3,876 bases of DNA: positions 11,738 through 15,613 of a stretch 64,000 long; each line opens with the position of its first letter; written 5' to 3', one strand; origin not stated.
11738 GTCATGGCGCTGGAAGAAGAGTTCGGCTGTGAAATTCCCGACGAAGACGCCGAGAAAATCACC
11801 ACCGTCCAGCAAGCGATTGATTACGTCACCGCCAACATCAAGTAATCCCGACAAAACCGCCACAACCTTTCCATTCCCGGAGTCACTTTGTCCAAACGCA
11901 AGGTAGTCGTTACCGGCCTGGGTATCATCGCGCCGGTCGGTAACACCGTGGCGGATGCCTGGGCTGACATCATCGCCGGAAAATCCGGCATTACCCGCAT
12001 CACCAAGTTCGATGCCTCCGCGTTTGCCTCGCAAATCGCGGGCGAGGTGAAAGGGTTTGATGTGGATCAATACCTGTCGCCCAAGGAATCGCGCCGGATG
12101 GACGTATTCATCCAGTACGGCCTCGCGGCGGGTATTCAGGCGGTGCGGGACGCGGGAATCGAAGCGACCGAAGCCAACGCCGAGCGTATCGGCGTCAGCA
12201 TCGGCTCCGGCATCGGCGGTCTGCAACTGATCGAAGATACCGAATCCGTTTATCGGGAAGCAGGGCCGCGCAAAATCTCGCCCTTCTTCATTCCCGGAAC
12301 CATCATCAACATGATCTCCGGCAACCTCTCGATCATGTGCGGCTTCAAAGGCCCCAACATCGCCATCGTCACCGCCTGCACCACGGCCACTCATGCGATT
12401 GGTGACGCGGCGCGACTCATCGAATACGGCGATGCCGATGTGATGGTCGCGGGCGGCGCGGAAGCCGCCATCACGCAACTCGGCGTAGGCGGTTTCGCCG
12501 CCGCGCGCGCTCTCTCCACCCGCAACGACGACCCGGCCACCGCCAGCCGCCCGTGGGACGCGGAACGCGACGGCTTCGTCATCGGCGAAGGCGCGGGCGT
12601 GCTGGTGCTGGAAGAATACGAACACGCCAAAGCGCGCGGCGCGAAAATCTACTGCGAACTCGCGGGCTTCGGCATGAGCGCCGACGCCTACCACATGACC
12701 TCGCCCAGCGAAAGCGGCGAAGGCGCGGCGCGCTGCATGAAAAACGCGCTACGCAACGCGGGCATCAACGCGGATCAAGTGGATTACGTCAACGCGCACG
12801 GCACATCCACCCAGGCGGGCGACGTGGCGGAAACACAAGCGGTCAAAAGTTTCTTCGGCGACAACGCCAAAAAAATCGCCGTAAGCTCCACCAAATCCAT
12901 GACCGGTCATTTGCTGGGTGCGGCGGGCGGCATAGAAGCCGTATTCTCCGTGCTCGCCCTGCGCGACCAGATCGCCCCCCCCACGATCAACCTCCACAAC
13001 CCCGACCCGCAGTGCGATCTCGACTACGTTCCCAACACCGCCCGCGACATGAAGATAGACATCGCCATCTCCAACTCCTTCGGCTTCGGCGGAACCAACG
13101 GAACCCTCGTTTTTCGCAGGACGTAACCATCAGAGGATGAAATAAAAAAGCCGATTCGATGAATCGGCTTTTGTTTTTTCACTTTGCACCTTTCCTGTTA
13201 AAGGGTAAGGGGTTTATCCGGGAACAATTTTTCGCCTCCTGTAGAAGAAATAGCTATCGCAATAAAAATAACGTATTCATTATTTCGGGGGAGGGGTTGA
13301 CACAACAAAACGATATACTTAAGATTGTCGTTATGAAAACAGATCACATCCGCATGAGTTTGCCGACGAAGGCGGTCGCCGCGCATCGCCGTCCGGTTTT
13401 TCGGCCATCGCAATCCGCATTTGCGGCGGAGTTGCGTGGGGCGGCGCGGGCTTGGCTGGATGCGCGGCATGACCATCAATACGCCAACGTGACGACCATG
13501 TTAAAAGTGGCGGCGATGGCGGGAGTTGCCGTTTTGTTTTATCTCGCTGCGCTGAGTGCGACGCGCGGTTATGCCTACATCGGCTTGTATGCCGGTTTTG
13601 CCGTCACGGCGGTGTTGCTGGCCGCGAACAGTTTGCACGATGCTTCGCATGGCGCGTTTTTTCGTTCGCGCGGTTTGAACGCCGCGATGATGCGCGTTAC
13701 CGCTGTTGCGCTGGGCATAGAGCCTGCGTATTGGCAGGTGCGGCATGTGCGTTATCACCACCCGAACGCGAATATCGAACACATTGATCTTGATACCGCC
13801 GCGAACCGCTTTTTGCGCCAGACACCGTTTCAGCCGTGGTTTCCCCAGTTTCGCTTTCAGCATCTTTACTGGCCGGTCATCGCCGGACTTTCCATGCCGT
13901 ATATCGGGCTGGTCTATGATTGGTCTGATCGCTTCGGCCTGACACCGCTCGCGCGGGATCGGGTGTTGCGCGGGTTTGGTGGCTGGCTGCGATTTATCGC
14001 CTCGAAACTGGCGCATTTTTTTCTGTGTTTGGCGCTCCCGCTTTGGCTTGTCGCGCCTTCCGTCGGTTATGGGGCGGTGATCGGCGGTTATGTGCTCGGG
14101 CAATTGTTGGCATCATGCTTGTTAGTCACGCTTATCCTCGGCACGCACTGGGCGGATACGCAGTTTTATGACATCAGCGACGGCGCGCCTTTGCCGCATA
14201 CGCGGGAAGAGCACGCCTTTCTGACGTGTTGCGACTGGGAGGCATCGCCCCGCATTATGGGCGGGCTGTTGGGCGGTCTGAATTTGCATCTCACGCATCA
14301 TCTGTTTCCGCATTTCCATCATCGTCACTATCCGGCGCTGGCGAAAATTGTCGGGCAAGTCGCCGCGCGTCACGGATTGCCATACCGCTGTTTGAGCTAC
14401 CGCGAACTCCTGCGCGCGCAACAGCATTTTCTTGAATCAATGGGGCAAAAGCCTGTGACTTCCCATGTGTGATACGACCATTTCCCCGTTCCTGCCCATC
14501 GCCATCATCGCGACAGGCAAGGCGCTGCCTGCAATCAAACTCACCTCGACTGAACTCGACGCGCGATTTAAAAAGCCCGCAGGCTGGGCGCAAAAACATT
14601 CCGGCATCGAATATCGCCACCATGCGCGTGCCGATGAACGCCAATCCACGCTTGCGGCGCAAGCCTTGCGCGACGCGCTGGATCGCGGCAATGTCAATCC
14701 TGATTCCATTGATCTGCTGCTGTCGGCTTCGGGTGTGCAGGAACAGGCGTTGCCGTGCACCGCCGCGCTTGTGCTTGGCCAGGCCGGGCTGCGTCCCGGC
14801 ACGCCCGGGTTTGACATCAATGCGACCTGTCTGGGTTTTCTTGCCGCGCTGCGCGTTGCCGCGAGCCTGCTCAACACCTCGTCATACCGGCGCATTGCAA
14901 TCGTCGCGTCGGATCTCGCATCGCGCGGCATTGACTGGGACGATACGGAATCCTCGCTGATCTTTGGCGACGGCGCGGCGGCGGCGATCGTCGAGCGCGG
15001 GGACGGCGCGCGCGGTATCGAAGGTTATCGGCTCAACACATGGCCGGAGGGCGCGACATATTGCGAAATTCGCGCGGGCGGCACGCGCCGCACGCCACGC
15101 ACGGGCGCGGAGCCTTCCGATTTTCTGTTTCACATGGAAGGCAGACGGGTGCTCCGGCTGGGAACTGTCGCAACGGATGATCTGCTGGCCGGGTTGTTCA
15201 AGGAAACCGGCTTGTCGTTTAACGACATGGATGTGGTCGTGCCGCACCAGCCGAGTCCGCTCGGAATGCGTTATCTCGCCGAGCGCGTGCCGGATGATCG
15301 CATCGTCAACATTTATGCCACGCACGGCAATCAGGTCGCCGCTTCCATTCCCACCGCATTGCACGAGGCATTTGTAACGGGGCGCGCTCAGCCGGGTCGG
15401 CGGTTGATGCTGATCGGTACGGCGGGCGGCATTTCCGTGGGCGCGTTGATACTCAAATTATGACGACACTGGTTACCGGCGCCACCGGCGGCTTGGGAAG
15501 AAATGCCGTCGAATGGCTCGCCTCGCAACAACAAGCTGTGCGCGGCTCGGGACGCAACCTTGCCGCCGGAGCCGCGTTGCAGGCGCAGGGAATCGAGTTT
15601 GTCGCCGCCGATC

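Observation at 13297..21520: Promoter capture: an 8-gene operon is bracketed by a duplicated leaderless promoter, operator and the first 7 codons of the arsR gene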

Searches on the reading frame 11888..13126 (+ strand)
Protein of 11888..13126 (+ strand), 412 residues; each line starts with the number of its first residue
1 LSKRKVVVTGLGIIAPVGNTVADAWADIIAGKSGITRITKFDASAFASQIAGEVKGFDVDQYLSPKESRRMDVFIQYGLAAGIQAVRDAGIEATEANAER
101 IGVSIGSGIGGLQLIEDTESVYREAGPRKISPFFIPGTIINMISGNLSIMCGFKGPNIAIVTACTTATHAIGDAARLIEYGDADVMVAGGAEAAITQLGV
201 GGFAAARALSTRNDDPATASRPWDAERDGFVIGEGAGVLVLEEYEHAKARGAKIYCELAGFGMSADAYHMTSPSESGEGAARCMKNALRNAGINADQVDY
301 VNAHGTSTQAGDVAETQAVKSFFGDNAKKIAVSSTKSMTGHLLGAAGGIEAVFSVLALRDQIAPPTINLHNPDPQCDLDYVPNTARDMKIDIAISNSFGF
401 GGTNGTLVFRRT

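Call 5: search_protein_families(library=pfam, proteins=[window:11888-13126:+])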
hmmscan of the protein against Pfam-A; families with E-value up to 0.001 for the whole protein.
window:11888-13126:+ (412 aa): 3 families
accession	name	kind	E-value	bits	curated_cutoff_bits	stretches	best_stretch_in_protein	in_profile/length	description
PF00109.32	ketoacyl-synt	-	1.2e-63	215.5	20.8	1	4-247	2-252/252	Beta-ketoacyl synthase, N-terminal domain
PF02801.28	Ketoacyl-synt_C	-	1.8e-41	141.3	20.8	1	255-369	1-118/119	Beta-ketoacyl synthase, C-terminal domain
PF00108.29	Thiolase_N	-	9.3e-05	22.4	26.4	0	154-193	75-114/260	Thiolase, N-terminal domain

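Call 6: search_protein_families(library=ncbifam, proteins=[window:11888-13126:+])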
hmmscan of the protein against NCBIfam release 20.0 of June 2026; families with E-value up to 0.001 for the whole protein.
window:11888-13126:+ (412 aa): 26 families (the best 25 are shown)
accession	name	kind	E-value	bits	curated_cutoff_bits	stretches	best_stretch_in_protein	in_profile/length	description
NF005589.0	PRK07314.1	subfamily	3.4e-209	694.7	387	1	1-411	1-411/413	beta-ketoacyl-ACP synthase II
TIGR03150.1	fabF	equivalog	6.3e-205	680.5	493.75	1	4-410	1-407/407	beta-ketoacyl-ACP synthase II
NF006434.0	PRK08722.1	equivalog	3e-195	648.9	759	1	1-411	1-413/414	beta-ketoacyl-ACP synthase II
NF004970.0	PRK06333.1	subfamily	1.1e-170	568.1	525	1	1-411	1-421/424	beta-ketoacyl-ACP synthase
NF006274.0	PRK08439.1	equivalog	4.3e-165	549.4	621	1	4-411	2-405/406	beta-ketoacyl-ACP synthase II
NF005935.0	PRK07967.1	equivalog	5.2e-109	364.8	630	1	4-411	2-403/406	beta-ketoacyl-ACP synthase I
NF006587.0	PRK09116.1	equivalog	2e-100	336.4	470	1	4-411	2-406/408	beta-ketoacyl-ACP synthase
NF005916.1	PRK07910.1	equivalog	1.1e-99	334.1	560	1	5-411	13-417/418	KasA/KasB family beta-ketoacyl-ACP synthase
NF005076.0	PRK06501.1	equivalog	1.1e-96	324.4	629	2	137-410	148-421/425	beta-ketoacyl-ACP synthase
NF006618.0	PRK09185.1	subfamily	2.2e-79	267.3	407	1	4-411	3-392/394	beta-ketoacyl-ACP synthase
NF004618.0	PRK05952.1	equivalog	1.3e-75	254.7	455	1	5-411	3-382/384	beta-ketoacyl-ACP synthase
NF005490.0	PRK07103.1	equivalog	1.7e-75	254.7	445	1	2-411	2-412/414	polyketide beta-ketoacyl:acyl carrier protein synthase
NF058662.1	cispenta_AmcF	equivalog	3.9e-70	236.7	325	2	148-410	113-368/369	cispentacin biosynthesis acyltransferase subunit AmcF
NF045894.1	PKS_plus_SDR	equivalog_domain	1.8e-45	155.1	1740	1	53-405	68-420/1515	type I polyketide synthase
NF040607.1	mycolic_Pks13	equivalog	8.5e-45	152.7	2100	1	52-410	165-524/1680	polyketide synthase Pks13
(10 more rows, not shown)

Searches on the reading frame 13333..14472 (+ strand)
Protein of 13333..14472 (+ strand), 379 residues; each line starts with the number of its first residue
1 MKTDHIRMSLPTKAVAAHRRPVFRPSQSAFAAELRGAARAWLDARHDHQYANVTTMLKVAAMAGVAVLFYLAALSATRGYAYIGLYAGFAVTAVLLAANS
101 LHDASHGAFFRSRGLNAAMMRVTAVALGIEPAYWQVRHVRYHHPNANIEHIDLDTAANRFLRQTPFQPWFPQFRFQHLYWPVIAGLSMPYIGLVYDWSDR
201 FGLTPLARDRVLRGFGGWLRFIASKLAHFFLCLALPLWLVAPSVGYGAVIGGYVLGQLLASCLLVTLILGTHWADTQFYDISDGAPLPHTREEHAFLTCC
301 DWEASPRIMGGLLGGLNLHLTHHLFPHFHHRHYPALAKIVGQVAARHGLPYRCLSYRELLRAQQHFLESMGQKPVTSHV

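Call 5: search_protein_families(library=pfam, proteins=[window:13333-14472:+])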
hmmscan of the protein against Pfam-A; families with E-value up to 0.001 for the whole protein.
window:13333-14472:+ (379 aa): 1 family
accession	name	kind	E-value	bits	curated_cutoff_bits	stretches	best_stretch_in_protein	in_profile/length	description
PF00487.30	FA_desaturase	-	3.1e-24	86.5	29.7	1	87-353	12-251/253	Fatty acid desaturase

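Call 6: search_protein_families(library=ncbifam, proteins=[window:13333-14472:+])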
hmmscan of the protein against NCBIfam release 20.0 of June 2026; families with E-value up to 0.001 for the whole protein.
window:13333-14472:+ (379 aa): 1 family
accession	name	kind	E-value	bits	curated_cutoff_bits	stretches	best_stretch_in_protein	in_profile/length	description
NF045688.1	BCarotHydoxCrtR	equivalog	0.00014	21.1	475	0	86-152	54-119/297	beta-carotene hydroxylase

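Call 16: find_related_loci(query=window:13354-14472:+, collection=genome_contigs, flank=10000)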
Query window:13354-14472:+ (372 aa) in genome_contigs; peptide patterns used: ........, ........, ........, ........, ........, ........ (x = any residue, [..] = any of these).
37 stretches matched a pattern; 6 encode a relative of the query (tblastn E <= 1e-3); 6 distinct loci.
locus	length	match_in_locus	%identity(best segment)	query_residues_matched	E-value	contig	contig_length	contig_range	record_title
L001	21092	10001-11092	76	4-367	8e-171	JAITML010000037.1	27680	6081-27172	MAG: Methylobacillus sp. isolate Pmx449_bin13 k119_1313835, whole genome shotgun sequence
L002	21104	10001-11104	64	3-369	4e-157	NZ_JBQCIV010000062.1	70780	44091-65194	MAG: Trinickia sp. isolate bin876 k141_801244, whole genome shotgun sequence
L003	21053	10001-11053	56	18-367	1e-124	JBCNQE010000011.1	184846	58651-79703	MAG: Ralstonia sp. isolate SMAGNO171 Contig11, whole genome shotgun sequence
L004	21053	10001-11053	56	18-367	4e-124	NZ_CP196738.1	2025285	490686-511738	Ralstonia sp. 25C plasmid p25C, complete sequence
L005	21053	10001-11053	56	18-367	2e-120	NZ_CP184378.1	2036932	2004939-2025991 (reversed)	Ralstonia sp. R-29 chromosome 2, complete sequence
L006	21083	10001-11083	68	13-372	2e-153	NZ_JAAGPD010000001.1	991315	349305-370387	Paraburkholderia sp. Tr-20389 NODE_1_length_991445_cov_53.824762/0/0, whole genome shotgun sequence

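Call 32: search_protein_families(library=pfam, proteins=[L001:15178-15813:+], max_evalue=0.01)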
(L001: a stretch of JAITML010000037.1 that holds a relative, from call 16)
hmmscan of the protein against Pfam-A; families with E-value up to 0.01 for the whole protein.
L001:15178-15813:+ (211 aa): 2 families
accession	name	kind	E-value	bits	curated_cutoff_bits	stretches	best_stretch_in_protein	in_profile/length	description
PF14378.12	PAP2_3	-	2.5e-08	34.4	27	1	58-192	34-190/190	PAP2 superfamily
PF01569.27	PAP2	-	0.0011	19.2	27.2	0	129-199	48-127/130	PAP2 superfamily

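Call 35: find_homologous_proteins(query=window:13333-14472:+, max_evalue=1e-30)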
Query window:13333-14472:+ (379 aa): 227 proteins with E <= 1e-30 among 8000 candidates; the best 120 are listed.
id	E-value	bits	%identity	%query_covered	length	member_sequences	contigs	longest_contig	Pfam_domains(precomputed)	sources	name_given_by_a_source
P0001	1.6e-258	875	100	100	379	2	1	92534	PF00487.31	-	-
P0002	1.4e-194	665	77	94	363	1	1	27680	PF00487.31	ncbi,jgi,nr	ncbi:MAG: fatty acid desaturase [Methylobacillus sp.]|jgi:linoleoyl-CoA desaturase|nr:fatty acid des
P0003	1.0e-183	629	74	95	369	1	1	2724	PF00487.31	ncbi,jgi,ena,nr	ncbi:MAG TPA: fatty acid desaturase [Burkholderiaceae bacterium]|nr:fatty acid desaturase [Burkholde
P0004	2.2e-165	569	68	94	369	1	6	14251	PF00487.31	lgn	-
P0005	1.4e-164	566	68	95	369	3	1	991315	PF00487.31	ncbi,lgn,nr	ncbi:acyl-CoA desaturase [Paraburkholderia sp. Tr-20389]|nr:acyl-CoA desaturase [Paraburkholderia sp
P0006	5.2e-163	561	68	94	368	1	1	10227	PF00487.31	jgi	jgi:linoleoyl-CoA desaturase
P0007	9.4e-162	557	66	95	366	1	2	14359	PF00487.31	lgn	-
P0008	1.7e-160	553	66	95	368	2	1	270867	PF00487.31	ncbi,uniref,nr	ncbi:acyl-CoA desaturase [Paraburkholderia dinghuensis]|uniref:Acyl-CoA desaturase n=2 Tax=Paraburkh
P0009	4.6e-160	551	65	97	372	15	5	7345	PF00487.31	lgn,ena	-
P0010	1.5e-159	549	63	97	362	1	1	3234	PF00487.31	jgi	jgi:linoleoyl-CoA desaturase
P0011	4.4e-157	541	65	96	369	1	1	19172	PF00487.31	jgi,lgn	jgi:linoleoyl-CoA desaturase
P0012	1.2e-156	540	64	99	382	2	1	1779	PF00487.31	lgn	-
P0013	1.7e-156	539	66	95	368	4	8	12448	PF00487.31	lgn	-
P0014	9.1e-156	537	66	92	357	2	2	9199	PF00487.31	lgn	-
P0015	4.6e-155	535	65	90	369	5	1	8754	PF00487.31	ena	-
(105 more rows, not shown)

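Call 37: find_encoding_contigs(protein=P0003, flank=3000, max_places=3)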
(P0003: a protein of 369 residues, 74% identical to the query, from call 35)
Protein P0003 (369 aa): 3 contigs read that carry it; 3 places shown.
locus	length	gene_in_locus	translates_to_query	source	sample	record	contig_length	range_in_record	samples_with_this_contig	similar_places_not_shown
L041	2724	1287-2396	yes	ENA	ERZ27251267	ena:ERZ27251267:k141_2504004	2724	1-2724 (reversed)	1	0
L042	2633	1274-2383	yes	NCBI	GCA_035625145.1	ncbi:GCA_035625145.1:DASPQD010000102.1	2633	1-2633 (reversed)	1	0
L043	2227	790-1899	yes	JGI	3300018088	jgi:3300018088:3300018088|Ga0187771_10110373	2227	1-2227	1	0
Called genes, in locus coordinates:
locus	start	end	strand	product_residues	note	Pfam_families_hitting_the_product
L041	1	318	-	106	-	?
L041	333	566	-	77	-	PF20487:DUF6726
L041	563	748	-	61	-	-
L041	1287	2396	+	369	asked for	PF00487:FA_desaturase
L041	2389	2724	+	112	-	?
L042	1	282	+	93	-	?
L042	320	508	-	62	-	PF20487:DUF6726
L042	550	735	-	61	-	-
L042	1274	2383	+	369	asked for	PF00487:FA_desaturase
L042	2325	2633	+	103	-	?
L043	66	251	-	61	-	-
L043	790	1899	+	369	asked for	PF00487:FA_desaturase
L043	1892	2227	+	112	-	?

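Call 58: find_encoding_contigs(protein=P0004, flank=9000, max_places=2)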
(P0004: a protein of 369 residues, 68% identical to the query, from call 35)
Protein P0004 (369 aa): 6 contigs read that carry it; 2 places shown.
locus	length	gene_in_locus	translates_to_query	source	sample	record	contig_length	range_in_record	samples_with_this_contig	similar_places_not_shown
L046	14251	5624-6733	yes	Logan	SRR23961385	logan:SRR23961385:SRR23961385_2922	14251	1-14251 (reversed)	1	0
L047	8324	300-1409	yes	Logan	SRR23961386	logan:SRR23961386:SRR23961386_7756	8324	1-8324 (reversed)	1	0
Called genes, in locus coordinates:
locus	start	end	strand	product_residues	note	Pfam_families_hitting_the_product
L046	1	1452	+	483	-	?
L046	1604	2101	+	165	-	PF05638:T6SS_HCP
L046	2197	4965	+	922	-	PF02861:Clp_N, PF13191:AAA_16 (weak), PF23569:NBD_SMAX1 (weak), PF00004:AAA, PF17871:AAA_lid_9, PF07724:AAA_2, PF07728:AAA_5, PF10431:ClpB_D2-small, +5 more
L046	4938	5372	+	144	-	PF04965:GPW_gp25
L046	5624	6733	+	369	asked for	PF00487:FA_desaturase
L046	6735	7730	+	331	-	PF08545:ACP_syn_III, PF08541:ACP_syn_III_C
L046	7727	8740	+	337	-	PF01073:3Beta_HSD, PF01370:Epimerase, PF02719:Polysacc_synt_2 (faint), PF04321:RmlD_sub_bind, PF05368:NmrA (weak), PF13460:NAD_binding_10, PF16363:GDP_Man_Dehyd, PF07993:NAD_binding_4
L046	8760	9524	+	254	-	PF00753:Lactamase_B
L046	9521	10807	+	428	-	-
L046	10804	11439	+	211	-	PF14378:PAP2_3, PF01569:PAP2 (weak)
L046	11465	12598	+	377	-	PF04116:FA_hydroxylase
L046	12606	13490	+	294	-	PF10118:Metal_hydrol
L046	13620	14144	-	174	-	PF05433:Rick_17kDa_Anti, PF13488:Gly-zipper_Omp (weak)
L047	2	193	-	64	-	?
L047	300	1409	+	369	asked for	PF00487:FA_desaturase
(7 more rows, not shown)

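Call 59: find_encoding_contigs(protein=P0011, flank=9000, max_places=1)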
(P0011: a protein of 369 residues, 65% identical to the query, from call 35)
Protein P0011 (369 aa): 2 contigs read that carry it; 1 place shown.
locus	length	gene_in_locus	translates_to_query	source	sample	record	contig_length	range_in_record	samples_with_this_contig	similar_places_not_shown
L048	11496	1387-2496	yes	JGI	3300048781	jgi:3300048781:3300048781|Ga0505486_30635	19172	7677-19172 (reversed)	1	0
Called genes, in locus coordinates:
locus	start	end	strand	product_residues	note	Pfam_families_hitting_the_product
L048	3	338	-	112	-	?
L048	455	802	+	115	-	PF08274:Zn_Ribbon_YjdM, PF03831:YjdM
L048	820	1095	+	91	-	-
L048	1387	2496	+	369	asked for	PF00487:FA_desaturase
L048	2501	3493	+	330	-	PF08545:ACP_syn_III, PF08541:ACP_syn_III_C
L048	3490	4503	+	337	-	PF01073:3Beta_HSD, PF01370:Epimerase, PF04321:RmlD_sub_bind, PF05368:NmrA, PF07993:NAD_binding_4, PF13460:NAD_binding_10, PF16363:GDP_Man_Dehyd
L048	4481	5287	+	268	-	PF00753:Lactamase_B, PF12706:Lactamase_B_2, PF23023:Anti-Pycsar_Apyc1 (faint)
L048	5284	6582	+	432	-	-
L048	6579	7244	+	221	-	PF14378:PAP2_3 (weak), PF01569:PAP2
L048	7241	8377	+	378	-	PF04116:FA_hydroxylase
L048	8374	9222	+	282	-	PF10118:Metal_hydrol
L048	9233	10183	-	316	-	PF01223:Endonuclease_NS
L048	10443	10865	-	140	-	PF07291:MauE (weak), PF07681:DoxX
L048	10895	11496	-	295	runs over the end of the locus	PF00892:EamA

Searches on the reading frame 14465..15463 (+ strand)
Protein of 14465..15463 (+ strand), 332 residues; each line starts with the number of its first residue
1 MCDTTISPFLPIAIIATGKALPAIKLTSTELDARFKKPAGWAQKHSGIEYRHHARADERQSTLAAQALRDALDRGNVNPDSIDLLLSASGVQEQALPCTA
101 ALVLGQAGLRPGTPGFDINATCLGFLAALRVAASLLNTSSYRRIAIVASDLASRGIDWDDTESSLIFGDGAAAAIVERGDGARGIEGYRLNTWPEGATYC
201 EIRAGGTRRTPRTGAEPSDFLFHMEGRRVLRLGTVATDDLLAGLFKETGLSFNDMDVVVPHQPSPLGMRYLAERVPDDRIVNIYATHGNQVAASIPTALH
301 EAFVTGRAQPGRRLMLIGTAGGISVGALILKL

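Call 5: search_protein_families(library=pfam, proteins=[window:14465-15463:+])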
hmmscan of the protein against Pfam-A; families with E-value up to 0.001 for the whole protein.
window:14465-15463:+ (332 aa): 3 families
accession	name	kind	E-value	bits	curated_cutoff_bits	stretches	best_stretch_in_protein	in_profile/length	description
PF08545.16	ACP_syn_III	-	3.7e-21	75.2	24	1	116-189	1-75/80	3-Oxoacyl-[acyl-carrier-protein (ACP)] synthase III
PF08541.16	ACP_syn_III_C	-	1.2e-19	70.7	26.6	1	246-331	2-89/90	3-Oxoacyl-[acyl-carrier-protein (ACP)] synthase III C terminal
PF08392.18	FAE1_CUT1_RppA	-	0.00063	19.6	27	0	51-153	74-176/290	FAE1/Type III polyketide synthase-like protein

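Call 6: search_protein_families(library=ncbifam, proteins=[window:14465-15463:+])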
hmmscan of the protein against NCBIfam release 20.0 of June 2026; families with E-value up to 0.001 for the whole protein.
window:14465-15463:+ (332 aa): 14 families
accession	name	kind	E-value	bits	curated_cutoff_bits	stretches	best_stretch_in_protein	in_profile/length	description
NF005541.0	PRK07204.1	equivalog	3e-95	319.4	402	1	12-331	5-328/329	beta-ketoacyl-ACP synthase III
NF006829.0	PRK09352.1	subfamily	1.9e-60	204.5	249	1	12-331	5-320/322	beta-ketoacyl-ACP synthase 3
TIGR00747.1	fabH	subfamily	1.3e-55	188.8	292.1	1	13-331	4-321/322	beta-ketoacyl-ACP synthase III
NF004623.0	PRK05963.1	equivalog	1.3e-41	143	437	1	14-331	8-327/328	beta-ketoacyl-ACP synthase III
NF006720.0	PRK09258.1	equivalog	4.5e-27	95.2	285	1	17-325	11-331/338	3-oxoacyl-ACP synthase III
NF005703.0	PRK07515.1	equivalog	5.4e-23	81.5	304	1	55-331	88-371/373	beta-ketoacyl-ACP synthase III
NF005308.0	PRK06840.1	equivalog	2.4e-22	79.4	315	1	12-211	5-207/339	3-oxoacyl-ACP synthase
NF003274.0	PRK04262.1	equivalog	2.8e-15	56.2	244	1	12-180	3-168/347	hydroxymethylglutaryl-CoA synthase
NF009519.0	PRK12880.1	equivalog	2.3e-12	46.9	436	1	43-180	43-179/353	beta-ketoacyl-ACP synthase III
TIGR01835.1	HMG-CoA-S_prok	equivalog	3.9e-07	29.2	360.35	1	55-177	44-161/382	hydroxymethylglutaryl-CoA synthase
TIGR00748.1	HMG_CoA_syn_Arc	equivalog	6.9e-07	28.8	353.35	1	14-323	4-298/345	hydroxymethylglutaryl-CoA synthase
NF005293.2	PRK06816.1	subfamily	7.5e-07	28.5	450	1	47-156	43-156/378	StlD/DarB family beta-ketosynthase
TIGR01930.1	AcCoA-C-Actrans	subfamily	1.9e-06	27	240.55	1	56-141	17-102/385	acetyl-CoA C-acyltransferase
NF004853.0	PRK06205.1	subfamily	0.00018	20.7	551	1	59-139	25-105/404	acetyl-CoA C-acetyltransferase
